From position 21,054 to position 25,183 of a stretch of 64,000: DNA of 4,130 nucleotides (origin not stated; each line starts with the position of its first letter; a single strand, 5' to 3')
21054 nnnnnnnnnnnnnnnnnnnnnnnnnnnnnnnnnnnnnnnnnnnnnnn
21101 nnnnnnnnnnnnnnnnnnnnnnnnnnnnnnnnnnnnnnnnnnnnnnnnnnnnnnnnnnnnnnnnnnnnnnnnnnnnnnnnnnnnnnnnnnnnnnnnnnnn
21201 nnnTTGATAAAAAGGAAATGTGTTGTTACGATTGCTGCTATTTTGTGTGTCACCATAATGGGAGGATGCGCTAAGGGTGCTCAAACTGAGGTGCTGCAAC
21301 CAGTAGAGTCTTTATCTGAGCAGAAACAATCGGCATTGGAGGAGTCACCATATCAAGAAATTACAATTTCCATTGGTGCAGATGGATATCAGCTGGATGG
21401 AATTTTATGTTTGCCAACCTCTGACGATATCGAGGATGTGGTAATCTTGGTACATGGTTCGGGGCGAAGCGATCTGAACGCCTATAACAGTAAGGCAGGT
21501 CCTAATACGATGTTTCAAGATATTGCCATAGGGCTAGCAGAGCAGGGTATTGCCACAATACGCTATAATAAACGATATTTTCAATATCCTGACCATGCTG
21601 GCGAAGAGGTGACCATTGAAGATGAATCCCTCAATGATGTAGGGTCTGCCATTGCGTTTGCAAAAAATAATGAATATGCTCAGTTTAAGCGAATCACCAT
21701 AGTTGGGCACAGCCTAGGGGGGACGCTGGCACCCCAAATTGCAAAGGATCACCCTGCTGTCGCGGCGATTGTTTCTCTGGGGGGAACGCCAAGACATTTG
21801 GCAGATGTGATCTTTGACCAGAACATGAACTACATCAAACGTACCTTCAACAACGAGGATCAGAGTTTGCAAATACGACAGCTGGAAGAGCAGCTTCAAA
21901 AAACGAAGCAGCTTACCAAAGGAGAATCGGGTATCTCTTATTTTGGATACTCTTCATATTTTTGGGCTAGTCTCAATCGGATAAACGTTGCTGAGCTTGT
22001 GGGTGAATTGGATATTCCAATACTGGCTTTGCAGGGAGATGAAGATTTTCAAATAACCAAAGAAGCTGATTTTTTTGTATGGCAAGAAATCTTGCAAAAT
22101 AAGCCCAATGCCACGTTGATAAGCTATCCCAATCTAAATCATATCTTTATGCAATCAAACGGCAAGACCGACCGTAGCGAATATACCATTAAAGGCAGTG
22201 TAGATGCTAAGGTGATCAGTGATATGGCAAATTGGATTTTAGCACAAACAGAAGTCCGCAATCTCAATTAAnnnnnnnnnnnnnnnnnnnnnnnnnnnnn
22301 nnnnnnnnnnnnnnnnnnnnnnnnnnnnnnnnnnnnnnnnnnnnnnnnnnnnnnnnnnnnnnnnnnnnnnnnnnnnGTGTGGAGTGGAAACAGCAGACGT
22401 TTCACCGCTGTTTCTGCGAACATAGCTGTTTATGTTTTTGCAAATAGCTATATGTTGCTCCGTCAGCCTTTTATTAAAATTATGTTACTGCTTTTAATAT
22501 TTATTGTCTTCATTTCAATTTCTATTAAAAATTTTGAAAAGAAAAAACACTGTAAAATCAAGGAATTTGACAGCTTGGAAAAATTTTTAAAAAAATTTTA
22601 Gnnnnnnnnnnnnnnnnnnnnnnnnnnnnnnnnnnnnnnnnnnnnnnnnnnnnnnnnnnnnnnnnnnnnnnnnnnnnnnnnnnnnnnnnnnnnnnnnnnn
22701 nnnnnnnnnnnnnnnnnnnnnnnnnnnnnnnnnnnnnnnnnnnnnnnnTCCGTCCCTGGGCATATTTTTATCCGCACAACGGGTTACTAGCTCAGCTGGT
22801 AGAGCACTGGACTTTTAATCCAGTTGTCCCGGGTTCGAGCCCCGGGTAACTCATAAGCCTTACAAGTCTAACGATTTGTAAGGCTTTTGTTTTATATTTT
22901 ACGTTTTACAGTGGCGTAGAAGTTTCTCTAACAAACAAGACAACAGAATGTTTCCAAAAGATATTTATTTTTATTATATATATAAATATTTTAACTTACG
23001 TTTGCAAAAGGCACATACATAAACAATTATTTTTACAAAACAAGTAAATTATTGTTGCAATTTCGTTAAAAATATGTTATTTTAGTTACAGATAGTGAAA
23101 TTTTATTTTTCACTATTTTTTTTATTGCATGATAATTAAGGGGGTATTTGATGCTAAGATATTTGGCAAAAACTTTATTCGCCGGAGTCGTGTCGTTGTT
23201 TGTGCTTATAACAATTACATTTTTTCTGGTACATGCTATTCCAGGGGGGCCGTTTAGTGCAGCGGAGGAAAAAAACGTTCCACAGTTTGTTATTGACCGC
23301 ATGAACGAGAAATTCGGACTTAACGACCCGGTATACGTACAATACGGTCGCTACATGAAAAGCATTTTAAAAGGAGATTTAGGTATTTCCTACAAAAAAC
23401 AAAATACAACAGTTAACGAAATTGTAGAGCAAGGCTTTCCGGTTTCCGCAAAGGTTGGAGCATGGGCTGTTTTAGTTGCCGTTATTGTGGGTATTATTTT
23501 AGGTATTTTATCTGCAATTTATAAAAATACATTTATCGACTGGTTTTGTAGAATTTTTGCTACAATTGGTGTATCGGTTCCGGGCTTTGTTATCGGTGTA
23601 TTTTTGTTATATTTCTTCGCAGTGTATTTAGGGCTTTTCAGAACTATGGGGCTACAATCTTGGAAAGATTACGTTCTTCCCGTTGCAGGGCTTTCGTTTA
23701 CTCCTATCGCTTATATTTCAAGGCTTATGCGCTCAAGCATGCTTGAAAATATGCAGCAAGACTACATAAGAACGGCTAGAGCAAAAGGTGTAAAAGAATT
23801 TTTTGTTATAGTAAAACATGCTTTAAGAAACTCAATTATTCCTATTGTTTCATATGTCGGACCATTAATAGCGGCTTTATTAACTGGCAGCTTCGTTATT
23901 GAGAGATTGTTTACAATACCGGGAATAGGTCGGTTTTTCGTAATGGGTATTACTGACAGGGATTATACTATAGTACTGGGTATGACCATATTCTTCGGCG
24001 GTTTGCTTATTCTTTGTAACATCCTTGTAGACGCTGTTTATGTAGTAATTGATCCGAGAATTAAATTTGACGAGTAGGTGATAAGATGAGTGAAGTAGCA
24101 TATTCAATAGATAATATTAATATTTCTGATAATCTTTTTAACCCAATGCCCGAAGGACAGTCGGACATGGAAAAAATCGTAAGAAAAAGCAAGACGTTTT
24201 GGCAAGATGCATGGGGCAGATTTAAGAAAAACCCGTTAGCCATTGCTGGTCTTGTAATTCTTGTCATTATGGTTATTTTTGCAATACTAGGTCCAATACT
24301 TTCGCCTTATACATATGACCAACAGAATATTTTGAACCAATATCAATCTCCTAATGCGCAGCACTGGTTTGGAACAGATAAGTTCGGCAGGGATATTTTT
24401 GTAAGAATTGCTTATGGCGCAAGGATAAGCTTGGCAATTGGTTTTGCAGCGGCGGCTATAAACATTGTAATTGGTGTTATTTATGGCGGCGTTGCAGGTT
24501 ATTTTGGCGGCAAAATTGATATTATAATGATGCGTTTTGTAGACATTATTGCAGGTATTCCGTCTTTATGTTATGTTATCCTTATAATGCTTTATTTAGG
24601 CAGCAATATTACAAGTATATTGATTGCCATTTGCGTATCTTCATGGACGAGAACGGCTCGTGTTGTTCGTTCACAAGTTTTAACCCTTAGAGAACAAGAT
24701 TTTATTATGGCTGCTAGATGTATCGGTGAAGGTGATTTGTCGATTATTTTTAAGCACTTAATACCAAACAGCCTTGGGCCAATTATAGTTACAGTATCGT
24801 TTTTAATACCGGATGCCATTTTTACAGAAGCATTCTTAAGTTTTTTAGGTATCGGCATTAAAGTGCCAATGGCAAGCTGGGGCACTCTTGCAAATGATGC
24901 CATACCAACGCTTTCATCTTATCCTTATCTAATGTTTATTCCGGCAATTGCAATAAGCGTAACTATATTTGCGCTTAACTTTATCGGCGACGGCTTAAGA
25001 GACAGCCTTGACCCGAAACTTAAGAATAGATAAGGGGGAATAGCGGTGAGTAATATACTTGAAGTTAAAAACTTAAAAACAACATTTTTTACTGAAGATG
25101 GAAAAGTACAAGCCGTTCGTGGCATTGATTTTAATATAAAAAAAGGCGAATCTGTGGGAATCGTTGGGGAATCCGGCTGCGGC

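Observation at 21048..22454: Single GC-richer lipoprotein hydrolase gene bracketed by 105-bp direct repeats next to a tRNA pair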

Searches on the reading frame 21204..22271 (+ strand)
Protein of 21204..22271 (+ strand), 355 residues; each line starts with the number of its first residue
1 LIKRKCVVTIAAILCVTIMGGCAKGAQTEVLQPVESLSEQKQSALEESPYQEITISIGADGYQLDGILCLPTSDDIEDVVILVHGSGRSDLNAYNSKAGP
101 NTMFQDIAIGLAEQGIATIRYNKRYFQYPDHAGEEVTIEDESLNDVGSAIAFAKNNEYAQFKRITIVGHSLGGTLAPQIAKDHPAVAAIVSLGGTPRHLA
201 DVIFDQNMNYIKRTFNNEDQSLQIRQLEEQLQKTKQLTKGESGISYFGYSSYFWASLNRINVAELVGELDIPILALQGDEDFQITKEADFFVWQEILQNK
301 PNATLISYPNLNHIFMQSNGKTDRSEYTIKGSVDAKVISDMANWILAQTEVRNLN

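Call 12: find_encoding_contigs(protein=window:21204-22268:+, flank=10000, max_places=10)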
Protein seq(355 aa) (355 aa): no gene with exactly this product is on record in the collection.

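Call 13: search_protein_families(library=pfam, proteins=[window:21204-22271:+], max_evalue=0.01)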
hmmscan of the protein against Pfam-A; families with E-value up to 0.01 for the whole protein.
window:21204-22271:+ (355 aa): 11 families
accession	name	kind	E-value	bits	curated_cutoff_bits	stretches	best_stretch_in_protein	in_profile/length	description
PF01738.24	DLH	-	7.1e-12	45.8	21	2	139-231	74-169/217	Dienelactone hydrolase family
PF00561.26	Abhydrolase_1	-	2.2e-09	37.8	25.8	1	79-240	2-149/245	alpha/beta hydrolase fold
PF12146.15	Hydrolase_4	-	2.2e-08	34.2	27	1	103-314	19-233/239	Serine aminopeptidase, S33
PF07819.20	PGAP1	-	7.2e-07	29.6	24.3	1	80-237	7-169/233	PGAP1-like alpha/beta domain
PF00326.27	Peptidase_S9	-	1.5e-06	28.3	22.6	1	141-323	43-197/213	Prolyl oligopeptidase family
PF12697.13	Abhydrolase_6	-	1.2e-05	26.6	26.3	1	80-317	1-208/217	Alpha/beta hydrolase family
PF20408.4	Abhydrolase_11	-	1.3e-05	25.5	27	1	79-193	4-106/193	Alpha/beta hydrolase domain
PF08840.17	BAAT_C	-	5.4e-05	23.8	20.9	1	149-239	9-85/210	BAAT / Acyl-CoA thioester hydrolase C terminal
PF12695.13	Abhydrolase_5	-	0.00013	22.2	27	1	156-235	51-127/164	Alpha/beta hydrolase family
PF20434.5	BD-FAE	-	0.00017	21.6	26.8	1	77-178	13-105/215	BD-FAE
PF02129.25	Peptidase_S15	-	0.0011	19.1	23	1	103-239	46-173/262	X-Pro dipeptidyl-peptidase (S15 family)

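Call 15: find_homologous_proteins(query=window:21204-22268:+)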
Query seq(355 aa) (355 aa): 374 proteins with E <= 0.001 among 7208 candidates; the best 120 are listed.
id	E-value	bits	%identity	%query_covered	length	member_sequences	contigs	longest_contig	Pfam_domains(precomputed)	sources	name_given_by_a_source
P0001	5.6e-233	790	100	100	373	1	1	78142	PF00326.28,PF20408.5,PF12697.14,PF01738.25,PF00561.27,PF07819.20,PF12146.16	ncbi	-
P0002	1.7e-95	338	54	86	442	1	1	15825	PF00326.28,PF01738.25,PF12695.14,PF00561.27,PF13026.13,PF07819.20,PF12146.16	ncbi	ncbi:MAG: alpha/beta fold hydrolase [Oscillospiraceae bacterium]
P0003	4.4e-86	307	46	97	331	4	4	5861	PF00326.28,PF20408.5,PF01738.25,PF12695.14,PF08840.18,PF00561.27,PF07819.20,PF12146.16,PF20434.6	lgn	-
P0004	6.0e-85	303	49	87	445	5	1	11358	PF01738.25,PF12695.14,PF00561.27,PF13026.13,PF12146.16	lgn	-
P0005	6.1e-81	290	43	97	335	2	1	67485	PF00326.28,PF01738.25,PF00561.27,PF12146.16,PF20434.6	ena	-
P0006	5.3e-78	280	47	86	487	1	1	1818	PF00326.28,PF20408.5,PF01738.25,PF12695.14,PF13026.13,PF07819.20,PF12146.16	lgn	-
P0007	5.9e-78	280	47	83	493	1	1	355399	PF00326.28,PF20408.5,PF01738.25,PF13026.13,PF07819.20,PF12146.16,PF20434.6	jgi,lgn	jgi:hypothetical protein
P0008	3.1e-75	271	46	87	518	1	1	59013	PF00326.28,PF20408.5,PF01738.25,PF12695.14,PF22359.3,PF00561.27,PF13026.13,PF02368.25,PF07819.20,PF12146.16,PF20434.6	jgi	-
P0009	3.1e-75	271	46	85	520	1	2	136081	PF00326.28,PF01738.25,PF12695.14,PF22359.3,PF00561.27,PF13026.13,PF02368.25,PF07819.20,PF12146.16,PF20434.6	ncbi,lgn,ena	-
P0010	1.1e-74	270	47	83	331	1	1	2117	PF00326.28,PF20408.5,PF01738.25,PF12695.14,PF00561.27,PF07819.20,PF12146.16,PF20434.6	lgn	-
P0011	1.2e-74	269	45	85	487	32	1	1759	PF00326.28,PF07859.20,PF20408.5,PF12697.14,PF01738.25,PF12695.14,PF00561.27,PF13026.13,PF07819.20,PF12146.16,PF20434.6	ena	-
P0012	1.6e-74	269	47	83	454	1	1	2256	PF00326.28,PF20408.5,PF12697.14,PF01738.25,PF12695.14,PF00561.27,PF13026.13,PF07819.20,PF12146.16,PF02230.23,PF20434.6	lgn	-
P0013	5.2e-74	267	44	84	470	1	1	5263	PF01738.25,PF12695.14,PF00561.27,PF13026.13,PF12146.16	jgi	jgi:dienelactone hydrolase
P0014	8.5e-74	267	42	84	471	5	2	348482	PF00326.28,PF20408.5,PF01738.25,PF12695.14,PF00561.27,PF13026.13,PF12146.16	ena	-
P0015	1.5e-73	266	45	83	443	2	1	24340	PF00326.28,PF12697.14,PF01738.25,PF12695.14,PF00561.27,PF13026.13,PF12146.16,PF20434.6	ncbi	-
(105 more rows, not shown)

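Call 16: find_encoding_contigs(protein=P0001, flank=10000, max_places=10)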
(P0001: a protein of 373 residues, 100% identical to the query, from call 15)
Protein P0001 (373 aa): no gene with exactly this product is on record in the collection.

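Call 55: find_encoding_contigs(protein=P0003, flank=4000, max_places=4)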
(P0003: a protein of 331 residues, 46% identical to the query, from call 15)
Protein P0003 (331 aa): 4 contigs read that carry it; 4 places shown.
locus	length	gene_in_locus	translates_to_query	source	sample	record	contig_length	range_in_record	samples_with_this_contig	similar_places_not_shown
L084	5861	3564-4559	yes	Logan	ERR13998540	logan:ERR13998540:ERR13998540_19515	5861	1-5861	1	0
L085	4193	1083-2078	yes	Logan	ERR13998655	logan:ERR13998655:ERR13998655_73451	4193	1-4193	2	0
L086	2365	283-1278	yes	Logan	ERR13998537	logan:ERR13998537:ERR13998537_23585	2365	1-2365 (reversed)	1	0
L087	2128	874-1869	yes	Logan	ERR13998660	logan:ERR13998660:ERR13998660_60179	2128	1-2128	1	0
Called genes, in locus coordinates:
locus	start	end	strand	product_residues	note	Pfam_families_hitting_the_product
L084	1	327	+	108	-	?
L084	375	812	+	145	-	PF00358:PTS_EIIA_1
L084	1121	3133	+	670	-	PF03030:H_PPase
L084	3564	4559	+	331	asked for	PF01738:DLH (faint), PF20434:BD-FAE, PF00561:Abhydrolase_1 (weak), PF07819:PGAP1, PF20408:Abhydrolase_11 (faint), PF12146:Hydrolase_4, PF12695:Abhydrolase_5 (weak), PF08840:BAAT_C (weak), +1 more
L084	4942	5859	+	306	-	?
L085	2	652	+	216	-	?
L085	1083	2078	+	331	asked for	PF01738:DLH (faint), PF20434:BD-FAE, PF00561:Abhydrolase_1 (weak), PF07819:PGAP1, PF20408:Abhydrolase_11 (faint), PF12146:Hydrolase_4, PF12695:Abhydrolase_5 (weak), PF08840:BAAT_C (weak), +1 more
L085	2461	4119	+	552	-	PF00749:tRNA-synt_1c, PF19269:Anticodon_2 (weak)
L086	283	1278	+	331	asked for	PF01738:DLH (faint), PF20434:BD-FAE, PF00561:Abhydrolase_1 (weak), PF07819:PGAP1, PF20408:Abhydrolase_11 (faint), PF12146:Hydrolase_4, PF12695:Abhydrolase_5 (weak), PF08840:BAAT_C (weak), +1 more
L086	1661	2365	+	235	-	?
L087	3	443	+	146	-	?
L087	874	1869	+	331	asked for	PF01738:DLH (faint), PF20434:BD-FAE, PF00561:Abhydrolase_1 (weak), PF07819:PGAP1, PF20408:Abhydrolase_11 (faint), PF12146:Hydrolase_4, PF12695:Abhydrolase_5 (weak), PF08840:BAAT_C (weak), +1 more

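Call 56: find_encoding_contigs(protein=P0005, flank=4000, max_places=4)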
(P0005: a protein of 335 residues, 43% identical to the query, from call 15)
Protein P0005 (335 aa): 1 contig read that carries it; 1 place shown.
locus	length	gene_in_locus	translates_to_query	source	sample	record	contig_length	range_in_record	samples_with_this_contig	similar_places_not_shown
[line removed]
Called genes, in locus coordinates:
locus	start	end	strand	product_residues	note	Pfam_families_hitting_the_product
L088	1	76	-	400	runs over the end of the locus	PF13354:Beta-lactamase2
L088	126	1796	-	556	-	PF01268:FTHFS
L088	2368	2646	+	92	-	PF06257:VEG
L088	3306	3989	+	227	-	PF00376:MerR, PF13411:MerR_1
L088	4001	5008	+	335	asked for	PF01738:DLH (faint), PF20434:BD-FAE, PF00561:Abhydrolase_1 (weak), PF12146:Hydrolase_4, PF00326:Peptidase_S9 (faint)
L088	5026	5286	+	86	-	-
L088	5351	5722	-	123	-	PF14198:TnpV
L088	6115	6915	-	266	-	PF00037:Fer4 (weak), PF12837:Fer4_6 (weak), PF13237:Fer4_10, PF14697:Fer4_21, PF12838:Fer4_7 (weak), PF13187:Fer4_9 (weak), PF27217:AF_0155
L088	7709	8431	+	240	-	PF00027:cNMP_binding, PF13545:HTH_Crp_2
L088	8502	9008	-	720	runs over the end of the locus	PF00270:DEAD, PF04851:ResIII (weak), PF00271:Helicase_C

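Call 68: search_protein_families(library=ncbifam, proteins=[window:21204-22271:+], max_evalue=0.001)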
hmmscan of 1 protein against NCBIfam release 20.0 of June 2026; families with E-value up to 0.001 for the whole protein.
window:21204-22271:+ (355 aa): 7 families
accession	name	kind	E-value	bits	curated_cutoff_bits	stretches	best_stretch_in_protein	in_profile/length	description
NF041096.1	esterase_EstD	equivalog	3e-66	224.2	600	1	46-346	131-418/421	esterase EstD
NF011457.0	PRK14875.1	equivalog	2.3e-05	23.6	307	1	129-238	167-284/372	acetoin dehydrogenase dihydrolipoyllysine-residue acetyltransferase subunit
NF047920.1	lactonase_UilS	equivalog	2.8e-05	24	400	1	106-192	43-128/285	UilS family quorum-quenching N-acyl-homoserine lactonase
NF050089.1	i_nPHAscl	equivalog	8.7e-05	21.7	300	0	159-190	81-112/288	intracellular short-chain-length polyhydroxyalkanoate depolymerase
NF051488.1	bifunc_PcaDC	exception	9.6e-05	21.7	390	1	128-316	46-235/375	bifunctional 3-oxoadipate enol-lactonase/4-carboxymuconolactone decarboxylase PcaDC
TIGR01738.1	bioH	equivalog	0.00034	20.3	206.95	0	133-201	42-105/245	pimeloyl-ACP methyl ester esterase BioH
TIGR02427.1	protocat_pcaD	equivalog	0.0007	19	255.85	0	103-313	28-232/251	3-oxoadipate enol-lactonase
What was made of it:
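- Checked: It also matches NCBIfam EstD at 224 bits, below that model's cut-off (call 68).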

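Call 77: find_encoding_contigs(protein=P0002, flank=5000, max_places=3)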
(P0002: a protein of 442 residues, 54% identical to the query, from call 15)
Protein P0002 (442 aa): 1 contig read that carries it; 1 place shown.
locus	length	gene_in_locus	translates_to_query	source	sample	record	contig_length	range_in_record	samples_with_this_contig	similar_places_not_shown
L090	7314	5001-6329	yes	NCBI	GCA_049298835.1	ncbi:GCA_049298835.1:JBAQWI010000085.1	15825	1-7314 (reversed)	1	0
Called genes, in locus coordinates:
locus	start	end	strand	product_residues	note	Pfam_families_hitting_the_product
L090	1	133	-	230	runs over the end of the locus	PF00072:Response_reg, PF00486:Trans_reg_C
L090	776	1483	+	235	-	PF02463:SMC_N (faint), PF20720:nSTAND3 (faint), PF00005:ABC_tran, PF13304:AAA_21 (faint)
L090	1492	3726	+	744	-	PF28576:Transporter_C (faint), PF02687:FtsX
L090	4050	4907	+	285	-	PF00561:Abhydrolase_1, PF12146:Hydrolase_4, PF12697:Abhydrolase_6, PF00326:Peptidase_S9 (faint), PF01738:DLH (faint)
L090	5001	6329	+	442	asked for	PF13026:DUF3887, PF00561:Abhydrolase_1, PF01738:DLH (weak), PF07819:PGAP1 (faint), PF12146:Hydrolase_4, PF00326:Peptidase_S9 (faint), PF12695:Abhydrolase_5 (weak)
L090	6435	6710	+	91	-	PF13673:Acetyltransf_10 (weak), PF13508:Acetyltransf_7 (weak), PF14542:Acetyltransf_CG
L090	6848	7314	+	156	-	PF00210:Ferritin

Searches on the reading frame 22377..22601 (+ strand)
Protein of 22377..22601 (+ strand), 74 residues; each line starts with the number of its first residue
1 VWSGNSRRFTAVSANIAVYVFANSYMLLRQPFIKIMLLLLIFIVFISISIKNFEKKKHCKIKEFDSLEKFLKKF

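Call 13: search_protein_families(library=pfam, proteins=[window:22377-22601:+], max_evalue=0.01)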
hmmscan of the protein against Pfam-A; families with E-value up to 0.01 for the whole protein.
window:22377-22601:+ (74 aa): 1 family
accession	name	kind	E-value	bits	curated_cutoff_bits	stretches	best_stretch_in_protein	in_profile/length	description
PF19261.4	DUF5904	-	0.006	17.1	25.7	1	33-72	13-53/133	Domain of unknown function (DUF5904)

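Call 31: find_encoding_contigs(protein=window:22377-22598:+, flank=5000, max_places=10)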
Protein seq(74 aa) (74 aa): no gene with exactly this product is on record in the collection.

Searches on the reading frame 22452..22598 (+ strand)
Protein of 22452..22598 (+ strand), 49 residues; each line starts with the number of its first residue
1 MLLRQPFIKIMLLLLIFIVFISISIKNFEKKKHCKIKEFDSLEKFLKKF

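Call 30: find_encoding_contigs(protein=window:22452-22598:+, flank=5000, max_places=10)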
Protein seq(49 aa) (49 aa): no gene with exactly this product is on record in the collection.

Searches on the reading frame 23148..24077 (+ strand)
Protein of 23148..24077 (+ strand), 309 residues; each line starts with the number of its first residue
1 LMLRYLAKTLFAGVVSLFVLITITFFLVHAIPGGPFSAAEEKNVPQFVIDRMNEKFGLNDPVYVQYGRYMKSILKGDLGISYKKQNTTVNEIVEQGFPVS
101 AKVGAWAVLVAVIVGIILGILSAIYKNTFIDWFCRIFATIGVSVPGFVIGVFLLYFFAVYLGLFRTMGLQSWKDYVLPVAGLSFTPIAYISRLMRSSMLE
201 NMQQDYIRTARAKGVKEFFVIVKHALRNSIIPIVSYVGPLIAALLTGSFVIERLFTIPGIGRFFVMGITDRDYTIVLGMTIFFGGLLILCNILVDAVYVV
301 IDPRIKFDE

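Call 13: search_protein_families(library=pfam, proteins=[window:23148-24077:+], max_evalue=0.01)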
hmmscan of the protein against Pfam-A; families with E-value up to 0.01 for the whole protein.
window:23148-24077:+ (309 aa): 2 families
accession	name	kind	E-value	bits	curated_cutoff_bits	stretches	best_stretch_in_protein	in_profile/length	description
PF00528.27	BPD_transp_1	-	2.1e-37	129.1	26.4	1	115-306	1-183/184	Binding-protein-dependent transport system inner membrane component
PF19300.4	BPD_transp_1_N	-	6.1e-12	46.2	23.8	1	2-77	1-76/114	Binding-prot-dependent transport system membrane comp, N-term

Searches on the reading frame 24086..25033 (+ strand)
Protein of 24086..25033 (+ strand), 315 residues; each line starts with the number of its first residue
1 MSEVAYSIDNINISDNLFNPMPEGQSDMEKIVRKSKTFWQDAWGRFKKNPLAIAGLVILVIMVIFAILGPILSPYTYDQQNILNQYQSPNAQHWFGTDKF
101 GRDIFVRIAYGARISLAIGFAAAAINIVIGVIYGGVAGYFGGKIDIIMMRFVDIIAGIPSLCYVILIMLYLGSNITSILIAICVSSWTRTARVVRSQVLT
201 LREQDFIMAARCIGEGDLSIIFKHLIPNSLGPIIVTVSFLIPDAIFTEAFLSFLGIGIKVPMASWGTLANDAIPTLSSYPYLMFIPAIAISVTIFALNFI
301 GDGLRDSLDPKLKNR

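Call 13: search_protein_families(library=pfam, proteins=[window:24086-25033:+], max_evalue=0.01)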
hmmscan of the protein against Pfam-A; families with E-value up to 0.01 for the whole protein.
window:24086-25033:+ (315 aa): 2 families
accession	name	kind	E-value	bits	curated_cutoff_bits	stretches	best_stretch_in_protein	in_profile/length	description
PF00528.27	BPD_transp_1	-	9.7e-29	100.8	26.4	1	130-313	1-183/184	Binding-protein-dependent transport system inner membrane component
PF12911.12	OppC_N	-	4.4e-22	78.2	23.9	1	37-89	1-53/53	N-terminal TM domain of oligopeptide transport permease C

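Call 20: find_encoding_contigs(protein=window:24086-25033:+, flank=10000, max_places=10)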
Protein window:24086-25033:+ (315 aa): 3 contigs read that carry it; 1 place shown.
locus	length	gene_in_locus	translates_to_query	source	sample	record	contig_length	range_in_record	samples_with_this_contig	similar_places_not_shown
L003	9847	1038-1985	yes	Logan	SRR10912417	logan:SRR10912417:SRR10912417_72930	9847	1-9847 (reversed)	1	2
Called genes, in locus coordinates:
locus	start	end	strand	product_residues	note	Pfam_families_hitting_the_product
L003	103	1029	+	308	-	PF19300:BPD_transp_1_N, PF00528:BPD_transp_1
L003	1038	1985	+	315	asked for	PF12911:OppC_N, PF00528:BPD_transp_1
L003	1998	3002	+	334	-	PF02463:SMC_N (weak), PF00005:ABC_tran, PF13304:AAA_21 (weak), PF08352:oligo_HPY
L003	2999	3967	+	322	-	PF00005:ABC_tran, PF08352:oligo_HPY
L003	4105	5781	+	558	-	PF00496:SBP_bac_5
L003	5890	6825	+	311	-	PF02016:Peptidase_S66, PF17676:Peptidase_S66C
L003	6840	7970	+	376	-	PF01168:Ala_racemase_N, PF00842:Ala_racemase_C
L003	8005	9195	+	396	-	PF01546:Peptidase_M20, PF07687:M20_dimer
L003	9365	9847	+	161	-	?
